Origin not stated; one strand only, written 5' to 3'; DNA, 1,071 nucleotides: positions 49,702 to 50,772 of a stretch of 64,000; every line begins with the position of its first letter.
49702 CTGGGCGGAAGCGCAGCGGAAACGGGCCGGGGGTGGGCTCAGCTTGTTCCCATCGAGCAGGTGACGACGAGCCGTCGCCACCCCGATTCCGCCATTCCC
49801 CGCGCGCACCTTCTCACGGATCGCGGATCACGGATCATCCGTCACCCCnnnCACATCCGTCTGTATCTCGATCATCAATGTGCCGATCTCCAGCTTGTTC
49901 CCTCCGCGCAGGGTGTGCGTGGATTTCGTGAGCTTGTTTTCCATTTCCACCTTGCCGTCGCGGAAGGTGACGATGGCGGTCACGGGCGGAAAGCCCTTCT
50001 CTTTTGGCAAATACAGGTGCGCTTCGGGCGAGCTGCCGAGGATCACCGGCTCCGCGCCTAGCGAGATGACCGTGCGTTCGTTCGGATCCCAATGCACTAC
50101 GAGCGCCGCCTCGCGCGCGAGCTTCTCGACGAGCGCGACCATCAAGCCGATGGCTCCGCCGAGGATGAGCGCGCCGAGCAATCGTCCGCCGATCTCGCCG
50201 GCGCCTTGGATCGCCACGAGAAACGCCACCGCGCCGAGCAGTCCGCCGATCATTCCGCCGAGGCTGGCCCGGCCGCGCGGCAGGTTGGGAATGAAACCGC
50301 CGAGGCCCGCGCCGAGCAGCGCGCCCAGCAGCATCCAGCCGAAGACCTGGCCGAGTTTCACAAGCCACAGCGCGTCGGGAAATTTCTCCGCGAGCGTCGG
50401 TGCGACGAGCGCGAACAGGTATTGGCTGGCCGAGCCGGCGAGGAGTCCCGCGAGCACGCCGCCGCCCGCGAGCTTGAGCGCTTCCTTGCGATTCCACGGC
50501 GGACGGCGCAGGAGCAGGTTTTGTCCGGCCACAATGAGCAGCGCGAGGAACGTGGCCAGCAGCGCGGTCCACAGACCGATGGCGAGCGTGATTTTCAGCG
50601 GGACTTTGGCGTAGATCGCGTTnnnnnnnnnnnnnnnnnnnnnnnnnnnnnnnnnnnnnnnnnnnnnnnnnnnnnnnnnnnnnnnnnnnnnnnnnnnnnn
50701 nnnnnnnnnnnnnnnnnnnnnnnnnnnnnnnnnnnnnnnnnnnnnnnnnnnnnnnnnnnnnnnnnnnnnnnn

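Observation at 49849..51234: Unusual membrane-protein architecture: TM - DUF2135-like ectodomain - 5 Gly-rich TMs - FHA-like tail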

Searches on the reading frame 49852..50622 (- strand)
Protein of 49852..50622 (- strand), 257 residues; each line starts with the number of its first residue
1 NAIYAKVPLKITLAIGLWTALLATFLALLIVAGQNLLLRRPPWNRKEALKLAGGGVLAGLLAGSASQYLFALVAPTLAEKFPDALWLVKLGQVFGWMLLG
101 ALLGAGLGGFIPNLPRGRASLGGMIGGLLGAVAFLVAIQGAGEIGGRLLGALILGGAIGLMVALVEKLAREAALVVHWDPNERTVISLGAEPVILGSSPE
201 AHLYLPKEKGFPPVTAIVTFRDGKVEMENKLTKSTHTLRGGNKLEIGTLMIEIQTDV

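Call 56: search_protein_representatives(protein=window:49852-50622:-)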
Query: 257 residues. Proteins with E-value up to 0.001 (for the whole library): 928; up to 1e-10: 607; up to 1e-30: 130. The best 150 are listed.
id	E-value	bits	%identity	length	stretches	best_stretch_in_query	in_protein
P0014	5.7e-93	327.3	66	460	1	7-256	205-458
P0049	4.1e-83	295.0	59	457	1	2-256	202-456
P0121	5.4e-77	275.0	61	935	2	13-256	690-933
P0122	7.2e-77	274.6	60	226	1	33-255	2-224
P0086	4.1e-64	232.8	49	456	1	9-254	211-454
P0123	2.7e-63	230.1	53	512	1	14-255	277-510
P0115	3.7e-62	226.4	54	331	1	13-253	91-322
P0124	1.8e-57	211.0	46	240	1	12-255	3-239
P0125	1.2e-56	208.3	56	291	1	8-201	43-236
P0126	3.6e-56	206.7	51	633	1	12-255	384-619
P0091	1.7e-55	204.6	47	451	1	10-251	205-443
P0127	5.4e-53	196.3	48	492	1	15-254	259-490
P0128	2.5e-52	194.1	49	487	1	14-255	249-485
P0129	7.5e-50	186.0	44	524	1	12-256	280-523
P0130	1.0e-49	185.6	57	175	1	88-255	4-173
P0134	8.4e-49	182.6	44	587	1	11-253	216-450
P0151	1.0e-40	156.1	46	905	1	10-255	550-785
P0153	1.6e-40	155.5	35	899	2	14-256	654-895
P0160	3.1e-39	151.2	38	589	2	89-254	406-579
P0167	2.1e-37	145.2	47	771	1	11-253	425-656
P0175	3.3e-36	141.3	43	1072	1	8-252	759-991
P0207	2.8e-33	131.7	38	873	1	15-256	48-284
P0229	9.2e-32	126.8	39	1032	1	11-252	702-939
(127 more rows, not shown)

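Call 57: search_protein_families(library=pfam, proteins=[P0207, P0121, P0126, P0151, P0153, P0175, P0229, P0167, P0160, P0134], max_evalue=0.001)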
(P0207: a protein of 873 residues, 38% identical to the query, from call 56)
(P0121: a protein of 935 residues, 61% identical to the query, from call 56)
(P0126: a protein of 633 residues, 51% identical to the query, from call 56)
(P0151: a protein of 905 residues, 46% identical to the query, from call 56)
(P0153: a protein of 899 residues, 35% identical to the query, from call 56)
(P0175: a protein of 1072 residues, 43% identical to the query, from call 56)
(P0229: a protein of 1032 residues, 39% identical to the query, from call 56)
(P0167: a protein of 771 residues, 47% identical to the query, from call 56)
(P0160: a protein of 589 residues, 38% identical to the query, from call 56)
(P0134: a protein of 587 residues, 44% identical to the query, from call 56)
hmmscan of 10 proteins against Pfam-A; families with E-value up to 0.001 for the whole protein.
P0207 (873 aa): 0 families

P0121 (935 aa): 3 families
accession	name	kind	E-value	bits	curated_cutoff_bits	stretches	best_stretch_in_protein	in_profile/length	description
PF00092.34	VWA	-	4.1e-17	63.4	23.8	1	138-303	2-166/174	von Willebrand factor type A domain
PF13519.12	VWA_2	-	8.3e-14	52.6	27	1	138-249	1-106/107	von Willebrand factor type A domain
PF13768.12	VWA_3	-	2.5e-05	24.8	27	1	137-287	2-143/155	von Willebrand factor type A domain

P0126 (633 aa): 0 families

P0151 (905 aa): 0 families

P0153 (899 aa): 3 families
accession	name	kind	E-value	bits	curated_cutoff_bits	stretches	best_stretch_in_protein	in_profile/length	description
PF00092.34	VWA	-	2.1e-18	67.6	23.8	1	132-283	2-160/174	von Willebrand factor type A domain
PF13519.12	VWA_2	-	3.6e-14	53.7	27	1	134-236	3-106/107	von Willebrand factor type A domain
PF13768.12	VWA_3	-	0.0006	20.3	27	0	131-271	2-142/155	von Willebrand factor type A domain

P0175 (1072 aa): 2 families
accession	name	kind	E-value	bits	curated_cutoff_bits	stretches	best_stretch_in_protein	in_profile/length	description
PF13243.12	SQHop_cyclase_C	-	1.3e-07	31.5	26.1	1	114-213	202-293/319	Squalene-hopene cyclase C-terminal domain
PF09492.16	Pec_lyase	-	0.00076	19.3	22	0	240-279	43-82/292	Pectic acid lyase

P0229 (1032 aa): 5 families
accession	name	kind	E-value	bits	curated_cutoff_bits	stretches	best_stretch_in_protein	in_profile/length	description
PF25106.1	VWA_4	-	2.1e-35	122.2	27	3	161-334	2-163/169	von Willebrand factor A domain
PF00092.34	VWA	-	6.7e-20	72.4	23.8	1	160-317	1-151/174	von Willebrand factor type A domain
PF00362.24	Integrin_beta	-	9e-18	65.3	24.8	0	548-602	89-147/248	Integrin beta chain VWA domain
PF13519.12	VWA_2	-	5.1e-16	59.7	27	1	161-274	1-106/107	von Willebrand factor type A domain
PF13768.12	VWA_3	-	3.3e-05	24.4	27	0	160-283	2-115/155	von Willebrand factor type A domain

P0167 (771 aa): 0 families

P0160 (589 aa): 6 families
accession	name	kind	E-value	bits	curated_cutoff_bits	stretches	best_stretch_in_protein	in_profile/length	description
PF00092.34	VWA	-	4.8e-23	82.7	23.8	1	54-205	2-165/174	von Willebrand factor type A domain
PF13519.12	VWA_2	-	2.3e-18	67.2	27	1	55-155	2-107/107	von Willebrand factor type A domain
PF13768.12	VWA_3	-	4.6e-10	40.2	27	1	53-184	2-137/155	von Willebrand factor type A domain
PF07002.22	Copine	-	3.7e-06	27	27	1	90-195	51-159/218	Copine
PF25106.1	VWA_4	-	5.4e-06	26.5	27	1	53-185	1-135/169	von Willebrand factor A domain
PF09967.15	DUF2201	-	5.4e-05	23.8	26.4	1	54-137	1-78/123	VWA-like domain (DUF2201)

P0134 (587 aa): 0 families
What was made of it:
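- In the wider TM+tail family, vWA is the commonest head found: 4 of 10 sampled (calls 56, 57).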

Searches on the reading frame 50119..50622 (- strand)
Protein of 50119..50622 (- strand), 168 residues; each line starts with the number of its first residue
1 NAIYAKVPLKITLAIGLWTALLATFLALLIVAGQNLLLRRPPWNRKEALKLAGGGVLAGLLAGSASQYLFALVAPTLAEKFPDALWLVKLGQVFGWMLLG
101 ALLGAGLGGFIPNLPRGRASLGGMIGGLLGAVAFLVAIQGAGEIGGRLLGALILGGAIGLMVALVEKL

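Call 92: search_solved_structures(query=window:50119-50622:-, max_evalue=10)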
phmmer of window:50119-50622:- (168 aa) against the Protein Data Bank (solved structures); distinct sequences matched with E-value up to 10: 3.
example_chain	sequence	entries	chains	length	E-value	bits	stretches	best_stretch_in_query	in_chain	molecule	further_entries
9i3e_0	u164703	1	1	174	0.42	13.7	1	118-156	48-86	Capsid protein VP60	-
7dod_C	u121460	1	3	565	1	12.4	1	89-156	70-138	Calicivirin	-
5fgm_A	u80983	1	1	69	2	11.4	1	76-125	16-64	ECF RNA polymerase sigma factor SigR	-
